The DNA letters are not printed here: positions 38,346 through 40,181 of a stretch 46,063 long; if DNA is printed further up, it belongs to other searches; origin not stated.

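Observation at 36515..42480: Phage-borne NAD+ salvage set: NadE (Gln-dependent) + PncB/NAMPT-family PRTase + nicotinamidase-like hydrolase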

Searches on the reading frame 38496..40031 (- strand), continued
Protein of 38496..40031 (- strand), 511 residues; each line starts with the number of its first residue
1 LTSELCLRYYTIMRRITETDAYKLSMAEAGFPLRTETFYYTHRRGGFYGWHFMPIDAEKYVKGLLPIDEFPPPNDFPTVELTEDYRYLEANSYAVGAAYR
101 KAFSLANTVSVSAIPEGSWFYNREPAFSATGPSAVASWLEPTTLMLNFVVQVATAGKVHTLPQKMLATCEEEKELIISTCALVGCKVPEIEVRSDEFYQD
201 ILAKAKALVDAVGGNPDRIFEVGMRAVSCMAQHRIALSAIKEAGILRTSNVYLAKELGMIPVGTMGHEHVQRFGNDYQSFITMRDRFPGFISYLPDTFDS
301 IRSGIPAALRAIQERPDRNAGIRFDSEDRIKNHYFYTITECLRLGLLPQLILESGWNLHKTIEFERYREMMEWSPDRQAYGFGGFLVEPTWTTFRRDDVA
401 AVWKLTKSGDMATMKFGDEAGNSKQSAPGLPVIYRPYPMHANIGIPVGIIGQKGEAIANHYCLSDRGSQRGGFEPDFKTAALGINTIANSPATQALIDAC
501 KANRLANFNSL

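Call 47: search_solved_structures(query=A2, max_evalue=1, show_alignments=2)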
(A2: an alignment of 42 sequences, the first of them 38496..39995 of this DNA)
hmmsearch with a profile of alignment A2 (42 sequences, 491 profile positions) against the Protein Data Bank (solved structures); distinct sequences matched with E-value up to 1: 10.
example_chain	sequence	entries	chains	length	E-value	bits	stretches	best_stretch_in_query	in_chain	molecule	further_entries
2f7f_A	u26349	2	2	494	5.3e-20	74.5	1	190-448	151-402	nicotinate phosphoribosyltransferase, putative | NICOTINATE PHOSPHORIBOSYLTRANSFERASE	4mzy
4yub_A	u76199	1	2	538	7.2e-13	50.9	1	252-414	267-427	Nicotinate phosphoribosyltransferase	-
1yir_A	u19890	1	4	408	0.00013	23.8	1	210-247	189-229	Nicotinate phosphoribosyltransferase 2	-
4hl7_A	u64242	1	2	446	0.0007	21.3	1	222-400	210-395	Nicotinate phosphoribosyltransferase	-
3os4_A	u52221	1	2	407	0.00098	20.8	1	167-252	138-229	Nicotinate phosphoribosyltransferase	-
2i14_A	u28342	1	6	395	0.0034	19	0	84-134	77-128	Nicotinate-nucleotide pyrophosphorylase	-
1vlp_A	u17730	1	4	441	0.0039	18.8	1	222-257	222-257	nicotinate phosphoribosyltransferase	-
8igz_A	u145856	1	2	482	0.089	14.4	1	5-136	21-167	Pre-B cell enhancing factor related protein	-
7yqo_A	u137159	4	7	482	0.092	14.3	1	5-136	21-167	Pre-B cell enhancing factor related protein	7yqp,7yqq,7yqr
2im5_A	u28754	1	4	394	0.16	13.6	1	222-277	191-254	Nicotinate phosphoribosyltransferase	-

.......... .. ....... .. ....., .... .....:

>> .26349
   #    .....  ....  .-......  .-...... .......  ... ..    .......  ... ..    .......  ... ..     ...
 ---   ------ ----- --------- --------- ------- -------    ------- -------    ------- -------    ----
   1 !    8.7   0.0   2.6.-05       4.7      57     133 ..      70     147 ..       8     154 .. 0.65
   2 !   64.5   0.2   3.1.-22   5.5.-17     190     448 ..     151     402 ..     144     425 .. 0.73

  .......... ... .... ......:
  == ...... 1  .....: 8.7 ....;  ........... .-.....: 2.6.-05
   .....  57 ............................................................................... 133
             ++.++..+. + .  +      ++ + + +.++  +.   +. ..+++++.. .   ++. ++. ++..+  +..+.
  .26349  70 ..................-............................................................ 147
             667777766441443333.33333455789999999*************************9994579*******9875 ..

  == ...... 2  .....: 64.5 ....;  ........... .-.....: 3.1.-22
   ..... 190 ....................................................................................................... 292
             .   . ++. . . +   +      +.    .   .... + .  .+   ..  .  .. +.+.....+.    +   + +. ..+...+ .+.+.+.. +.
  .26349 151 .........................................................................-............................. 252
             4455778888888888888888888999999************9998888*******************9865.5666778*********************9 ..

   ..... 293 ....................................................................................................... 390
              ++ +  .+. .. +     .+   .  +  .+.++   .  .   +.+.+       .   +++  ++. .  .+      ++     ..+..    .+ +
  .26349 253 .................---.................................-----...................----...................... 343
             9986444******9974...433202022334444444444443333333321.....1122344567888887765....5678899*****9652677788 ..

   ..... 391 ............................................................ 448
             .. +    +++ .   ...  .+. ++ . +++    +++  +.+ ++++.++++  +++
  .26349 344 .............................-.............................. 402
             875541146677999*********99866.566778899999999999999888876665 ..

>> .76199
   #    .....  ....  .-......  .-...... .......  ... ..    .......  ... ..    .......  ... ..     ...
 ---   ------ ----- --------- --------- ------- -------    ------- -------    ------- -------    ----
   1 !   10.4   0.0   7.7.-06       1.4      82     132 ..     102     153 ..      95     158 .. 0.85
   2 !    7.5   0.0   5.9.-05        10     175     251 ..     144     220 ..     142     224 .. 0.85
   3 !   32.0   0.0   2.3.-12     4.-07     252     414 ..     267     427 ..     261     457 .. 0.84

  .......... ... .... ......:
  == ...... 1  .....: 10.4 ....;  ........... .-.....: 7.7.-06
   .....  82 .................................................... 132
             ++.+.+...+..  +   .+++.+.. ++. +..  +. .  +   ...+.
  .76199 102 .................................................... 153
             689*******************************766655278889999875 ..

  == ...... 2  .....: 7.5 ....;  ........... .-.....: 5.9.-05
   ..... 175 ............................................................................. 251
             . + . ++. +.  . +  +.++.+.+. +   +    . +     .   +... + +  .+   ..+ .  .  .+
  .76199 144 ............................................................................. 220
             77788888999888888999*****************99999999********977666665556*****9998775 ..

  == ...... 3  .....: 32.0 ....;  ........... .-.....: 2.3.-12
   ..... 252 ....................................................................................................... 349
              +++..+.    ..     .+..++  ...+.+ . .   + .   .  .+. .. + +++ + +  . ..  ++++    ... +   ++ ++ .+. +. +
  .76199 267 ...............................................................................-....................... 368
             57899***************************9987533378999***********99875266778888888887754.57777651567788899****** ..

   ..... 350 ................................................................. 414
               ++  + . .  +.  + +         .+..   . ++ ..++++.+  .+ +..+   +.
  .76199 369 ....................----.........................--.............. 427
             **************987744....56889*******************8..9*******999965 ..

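Call 57: predict_structure(alignment_id=A2)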
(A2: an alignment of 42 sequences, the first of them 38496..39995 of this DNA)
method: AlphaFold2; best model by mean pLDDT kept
length: 499 residues; sequences in the alignment: 42
mean_pLDDT: 91.2   pTM: 0.91
mean pLDDT of the five models: 91.2, 90.4, 90.1, 89.4, 88.7
residues with pLDDT >= 90: 370; 70-90: 102; 50-70: 26; < 50: 1
segments of 3 or more residues with pLDDT < 50: none
pLDDT, mean of each block of 10 residues (from residue 1): 87 85 97 95 96 70 63 90 88 93 95 96 94 97 97 98 98 98 98 98 97 96 99 97 96 87 92 87 89 95 92 88 96 96 91 96 96 95 95 95 74 90 89 91 94 70 82 87 95 79
secondary structure, 60 per line:
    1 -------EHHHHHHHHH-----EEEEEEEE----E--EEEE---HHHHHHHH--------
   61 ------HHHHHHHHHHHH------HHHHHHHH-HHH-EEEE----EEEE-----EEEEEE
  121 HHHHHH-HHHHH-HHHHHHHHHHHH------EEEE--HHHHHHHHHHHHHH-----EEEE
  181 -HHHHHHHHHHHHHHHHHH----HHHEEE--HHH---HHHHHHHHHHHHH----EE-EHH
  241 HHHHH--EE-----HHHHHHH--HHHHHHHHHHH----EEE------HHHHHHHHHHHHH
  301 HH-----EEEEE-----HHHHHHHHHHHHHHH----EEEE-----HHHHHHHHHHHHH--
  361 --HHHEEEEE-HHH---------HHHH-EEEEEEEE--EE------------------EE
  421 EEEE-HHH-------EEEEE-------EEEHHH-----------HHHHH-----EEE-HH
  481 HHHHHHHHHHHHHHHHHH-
elements in order: H9-17 E23-30 E38-41 H45-52 H67-78 H85-92 E98-101 E106-109 E115-120 H121-126 H128-132 H134-145 E152-155 H158-171 E177-180 H182-199 E207-209 H218-230 H239-245 H255-261 H264-274 E279-281 H288-302 E308-312 H318-332 E337-340 H346-358 E366-370 H384-387 E389-396 E419-424 E436-440 E448-450 H465-469 E475-477 H479-498

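Call 60: fold_search(model_id=the predicted structure, library=pdb)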
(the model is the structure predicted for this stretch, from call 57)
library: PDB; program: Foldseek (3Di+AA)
matches with E <= 10: 900; with E <= 0.001: 123
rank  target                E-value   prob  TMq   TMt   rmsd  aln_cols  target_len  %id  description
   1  4mzy                  1.1e-19  1.00  0.35  0.36  21.8       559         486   17  Crystal structure of enterococcus faecalis nicotinate phosphoribosyltransferase with malonate and phosphate bound (released 2013-10-23)
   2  2f7f                  2.6e-19  1.00  0.35  0.36  22.2       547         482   18  Crystal structure of Enterococcus faecalis putative nicotinate phosphoribosyltransferase, NEW YORK STRUCTURAL GENOMICS C (released 2005-12-13)
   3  2gvj_A                3.7e-16  1.00  0.32  0.34  20.4       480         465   18  Crystal Structure of Human NMPRTase in complex with FK866 (released 2006-06-20)
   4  7enq_A                5.3e-16  1.00  0.33  0.36  20.6       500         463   17  Crystal structure of human NAMPT in complex with compound NAT (released 2022-05-04)
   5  2h3d_B                6.3e-16  1.00  0.34  0.37  20.9       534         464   16  Crystal Structure of Mouse Nicotinamide Phosphoribosyltransferase/Visfatin/Pre-B Cell Colony Enhancing Factor in Compl (released 2006-06-20)
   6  3os4_A                7.1e-16  1.00  0.56  0.70   5.0       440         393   16  The Crystal Structure of Nicotinate Phosphoribosyltransferase from Yersinia pestis (released 2010-09-22)
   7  1vlp_D                7.1e-16  1.00  0.56  0.66   5.2       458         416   17  Crystal structure of a putative nicotinate phosphoribosyltransferase (yor209c, npt1) from saccharomyces cerevisiae at  (released 2004-08-24)
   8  6atb_A                8.4e-16  1.00  0.33  0.36  20.4       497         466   17  Crystal Structure of human NAMPT in complex with NVP-LOD812 (released 2018-09-12)
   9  6atb_B                1.1e-15  1.00  0.32  0.34  20.2       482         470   17  Crystal Structure of human NAMPT in complex with NVP-LOD812 (released 2018-09-12)
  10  2h3d_A                1.2e-15  1.00  0.33  0.36  20.3       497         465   16  Crystal Structure of Mouse Nicotinamide Phosphoribosyltransferase/Visfatin/Pre-B Cell Colony Enhancing Factor in Compl (released 2006-06-20)
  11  4kfp_B                1.3e-15  1.00  0.32  0.34  20.5       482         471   18  Identification of 2,3-dihydro-1H-pyrrolo[3,4-c]pyridine-derived Ureas as Potent Inhibitors of Human Nicotinamide Phosp (released 2013-08-14)
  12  1vlp_A                1.7e-15  1.00  0.54  0.63   5.9       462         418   18  Crystal structure of a putative nicotinate phosphoribosyltransferase (yor209c, npt1) from saccharomyces cerevisiae at  (released 2004-08-24)
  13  1vlp_C                1.9e-15  1.00  0.53  0.62   6.2       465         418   17  Crystal structure of a putative nicotinate phosphoribosyltransferase (yor209c, npt1) from saccharomyces cerevisiae at  (released 2004-08-24)
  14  6b76_A                2.0e-15  1.00  0.34  0.36  20.4       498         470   18  Crystal Structure of human NAMPT in complex with NVP-LVR596 (released 2018-10-03)
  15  9iwt_A                2.8e-15  1.00  0.35  0.37  20.6       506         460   17  Crystal structure of human NAMPT complexed with AMP (released 2025-06-11)
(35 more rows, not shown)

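Call 61: find_related_loci(query=A2, collection=viral_contigs, flank=10000)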
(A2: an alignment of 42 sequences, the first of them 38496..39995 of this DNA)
Query A2 (499 aa) in viral_contigs; peptide patterns used: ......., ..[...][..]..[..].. (x = any residue, [..] = any of these).
16 stretches matched a pattern; 10 encode a relative of the query (tblastn E <= 1e-3); 10 distinct loci.
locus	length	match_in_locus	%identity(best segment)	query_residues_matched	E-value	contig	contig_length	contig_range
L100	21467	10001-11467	79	3-497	0e+0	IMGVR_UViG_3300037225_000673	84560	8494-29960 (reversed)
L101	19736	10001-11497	48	4-497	2e-161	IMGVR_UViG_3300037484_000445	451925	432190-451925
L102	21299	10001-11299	49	4-443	6e-135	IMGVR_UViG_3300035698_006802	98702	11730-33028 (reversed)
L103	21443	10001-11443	53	1-492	3e-165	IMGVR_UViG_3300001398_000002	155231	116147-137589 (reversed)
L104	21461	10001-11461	42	3-496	2e-129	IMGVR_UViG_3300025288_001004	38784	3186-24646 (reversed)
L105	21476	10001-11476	43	1-498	8e-123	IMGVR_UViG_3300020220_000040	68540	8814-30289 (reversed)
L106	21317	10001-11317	44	1-451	4e-109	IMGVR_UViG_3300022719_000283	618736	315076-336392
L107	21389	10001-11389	43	1-485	3e-107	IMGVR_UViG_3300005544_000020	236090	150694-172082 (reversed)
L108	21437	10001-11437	41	4-489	9e-101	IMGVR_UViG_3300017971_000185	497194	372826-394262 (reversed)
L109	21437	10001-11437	41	4-489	9e-101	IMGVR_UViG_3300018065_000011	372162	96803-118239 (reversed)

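Call 67: search_protein_families(library=pfam, proteins=[L104:11477-12544:+, L104:12541-13149:+, L104:13220-14095:+, L104:14132-14593:+, L104:14593-15381:+, L102:11386-12591:+, L102:13651-14394:+, L102:14979-15875:+, L102:15872-17566:+, L102:17563-18315:+], max_evalue=0.001)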
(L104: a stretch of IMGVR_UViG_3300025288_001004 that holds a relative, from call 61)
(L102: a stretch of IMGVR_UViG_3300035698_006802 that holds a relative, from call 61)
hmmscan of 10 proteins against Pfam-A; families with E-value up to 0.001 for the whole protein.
L104:11477-12544:+ (355 aa): 1 family
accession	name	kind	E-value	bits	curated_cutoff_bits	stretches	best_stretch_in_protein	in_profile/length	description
PF02540.23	NAD_synthase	-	2e-22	80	21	1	22-224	14-192/242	NAD synthase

L104:12541-13149:+ (202 aa): 1 family
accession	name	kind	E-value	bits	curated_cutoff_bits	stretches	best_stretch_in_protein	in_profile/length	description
PF08719.17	NADAR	-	1e-41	143.3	35.1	1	30-172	10-162/163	NADAR domain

L104:13220-14095:+ (291 aa): 1 family
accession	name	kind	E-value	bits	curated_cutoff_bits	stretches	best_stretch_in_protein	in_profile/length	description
PF00857.26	Isochorismatase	-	1.4e-05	25.7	27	0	202-256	100-151/175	Isochorismatase domain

L104:14132-14593:+ (153 aa): 0 families

L104:14593-15381:+ (262 aa): 3 families
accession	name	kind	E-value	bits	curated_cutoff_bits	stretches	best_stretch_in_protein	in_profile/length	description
PF00293.34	NUDIX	-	3.7e-19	69.5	21.1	1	41-174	8-131/134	NUDIX domain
PF21906.2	NrtR_WHD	-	4.4e-14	52.8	27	1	193-259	3-61/61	NrtR DNA-binding winged helix domain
PF19368.5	AraR_C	-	4.8e-08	33.6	23.8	1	187-259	1-66/82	AraR C-terminal winged HTH domain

L102:11386-12591:+ (401 aa): 2 families
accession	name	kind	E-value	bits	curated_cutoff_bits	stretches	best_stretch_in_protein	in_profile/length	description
PF02540.23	NAD_synthase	-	1.3e-26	93.7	21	1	42-259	3-196/242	NAD synthase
PF06508.19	QueC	-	0.00086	19.3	22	0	64-122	6-63/210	Queuosine biosynthesis protein QueC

L102:13651-14394:+ (247 aa): 1 family
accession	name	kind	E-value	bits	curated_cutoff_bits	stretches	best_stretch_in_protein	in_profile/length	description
PF00092.34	VWA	-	0.0008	20.1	23.8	0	41-183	7-139/174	von Willebrand factor type A domain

L102:14979-15875:+ (298 aa): 1 family
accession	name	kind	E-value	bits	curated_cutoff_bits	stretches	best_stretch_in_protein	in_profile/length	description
PF13672.11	PP2C_2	-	2.1e-11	44.2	24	1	43-236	8-182/209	Protein phosphatase 2C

L102:15872-17566:+ (564 aa): 0 families

L102:17563-18315:+ (250 aa): 3 families
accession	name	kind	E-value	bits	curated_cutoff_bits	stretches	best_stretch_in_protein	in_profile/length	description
PF00293.34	NUDIX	-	2.9e-20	73.1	21.1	1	37-156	8-119/134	NUDIX domain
PF21906.2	NrtR_WHD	-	1.3e-13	51.3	27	1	185-247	1-61/61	NrtR DNA-binding winged helix domain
PF19368.5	AraR_C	-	3.1e-07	31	23.8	1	181-248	1-67/82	AraR C-terminal winged HTH domain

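Call 77: find_encoding_contigs(protein=P0133, flank=10000, max_places=1)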
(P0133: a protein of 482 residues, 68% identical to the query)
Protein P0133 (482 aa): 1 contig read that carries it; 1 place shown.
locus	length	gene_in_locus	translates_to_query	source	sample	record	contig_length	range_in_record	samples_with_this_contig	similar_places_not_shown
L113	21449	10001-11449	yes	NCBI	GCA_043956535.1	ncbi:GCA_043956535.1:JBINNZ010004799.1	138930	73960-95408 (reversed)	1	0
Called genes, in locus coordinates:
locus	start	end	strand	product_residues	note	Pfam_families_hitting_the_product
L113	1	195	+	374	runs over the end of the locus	PF00675:Peptidase_M16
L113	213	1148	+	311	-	PF09414:RNA_ligase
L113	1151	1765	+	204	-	-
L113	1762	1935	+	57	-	-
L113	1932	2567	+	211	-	-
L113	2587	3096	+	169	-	-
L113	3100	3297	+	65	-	-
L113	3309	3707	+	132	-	-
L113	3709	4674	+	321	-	-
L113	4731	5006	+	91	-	-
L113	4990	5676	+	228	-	PF06689:zf-C4_ClpX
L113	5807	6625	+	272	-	-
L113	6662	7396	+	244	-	-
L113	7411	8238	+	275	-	PF13672:PP2C_2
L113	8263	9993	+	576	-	-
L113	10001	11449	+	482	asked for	-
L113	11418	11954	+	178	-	PF12796:Ank_2 (weak), PF00023:Ank (faint), PF13637:Ank_4 (weak)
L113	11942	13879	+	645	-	PF00795:CN_hydrolase, PF02540:NAD_synthase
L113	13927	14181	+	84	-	-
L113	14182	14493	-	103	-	PF20137:BubE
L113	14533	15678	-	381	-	PF12323:HTH_OrfB_IS605, PF01385:OrfB_IS605, PF07282:Cas12f1-like_TNB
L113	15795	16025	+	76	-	-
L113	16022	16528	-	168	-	-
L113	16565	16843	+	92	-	-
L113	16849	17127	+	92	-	-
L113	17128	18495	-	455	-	PF00082:Peptidase_S8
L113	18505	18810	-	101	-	-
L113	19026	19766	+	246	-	PF25283:DUF7873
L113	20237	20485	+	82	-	-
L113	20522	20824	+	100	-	-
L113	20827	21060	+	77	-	-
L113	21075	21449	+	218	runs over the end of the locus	-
